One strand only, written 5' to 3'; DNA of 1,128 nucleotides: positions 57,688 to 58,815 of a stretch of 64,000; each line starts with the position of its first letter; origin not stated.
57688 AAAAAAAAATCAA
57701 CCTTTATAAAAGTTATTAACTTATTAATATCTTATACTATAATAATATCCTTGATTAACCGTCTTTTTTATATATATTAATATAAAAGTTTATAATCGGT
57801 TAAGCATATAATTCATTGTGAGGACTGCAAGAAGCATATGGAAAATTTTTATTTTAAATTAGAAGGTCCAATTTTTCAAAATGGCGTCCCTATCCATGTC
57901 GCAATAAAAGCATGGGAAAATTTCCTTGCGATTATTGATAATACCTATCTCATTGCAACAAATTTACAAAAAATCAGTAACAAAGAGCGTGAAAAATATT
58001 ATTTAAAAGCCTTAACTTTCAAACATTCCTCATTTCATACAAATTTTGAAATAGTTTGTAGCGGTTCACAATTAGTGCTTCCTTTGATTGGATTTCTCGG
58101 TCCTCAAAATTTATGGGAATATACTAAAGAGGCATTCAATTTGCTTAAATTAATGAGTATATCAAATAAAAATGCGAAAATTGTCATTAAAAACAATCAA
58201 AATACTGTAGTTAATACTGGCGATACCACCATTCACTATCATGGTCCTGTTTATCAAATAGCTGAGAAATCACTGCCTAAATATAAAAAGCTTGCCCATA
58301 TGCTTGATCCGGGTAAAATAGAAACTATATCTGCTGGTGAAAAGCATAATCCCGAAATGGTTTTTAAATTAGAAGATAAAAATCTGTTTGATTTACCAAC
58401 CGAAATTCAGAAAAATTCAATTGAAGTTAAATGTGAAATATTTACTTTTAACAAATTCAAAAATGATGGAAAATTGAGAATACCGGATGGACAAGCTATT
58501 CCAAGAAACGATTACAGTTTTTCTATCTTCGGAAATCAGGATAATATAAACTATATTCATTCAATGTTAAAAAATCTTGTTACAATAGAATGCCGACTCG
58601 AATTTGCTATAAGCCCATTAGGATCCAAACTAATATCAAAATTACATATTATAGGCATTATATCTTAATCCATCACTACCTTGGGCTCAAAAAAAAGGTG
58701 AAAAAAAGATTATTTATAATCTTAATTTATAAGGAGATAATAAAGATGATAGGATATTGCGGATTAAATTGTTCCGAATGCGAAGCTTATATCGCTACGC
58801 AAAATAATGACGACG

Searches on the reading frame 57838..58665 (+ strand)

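Call 27: search_protein_families(library=padloc, proteins=[window:57838-58665:+], max_evalue=0.01)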
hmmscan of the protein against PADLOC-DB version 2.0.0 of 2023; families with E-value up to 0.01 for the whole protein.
window:57838-58665:+ (276 aa): 1 family
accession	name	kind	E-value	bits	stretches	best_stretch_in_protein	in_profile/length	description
PDLC05015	PDC-S42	-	6e-05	20.7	1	83-220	94-234/302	-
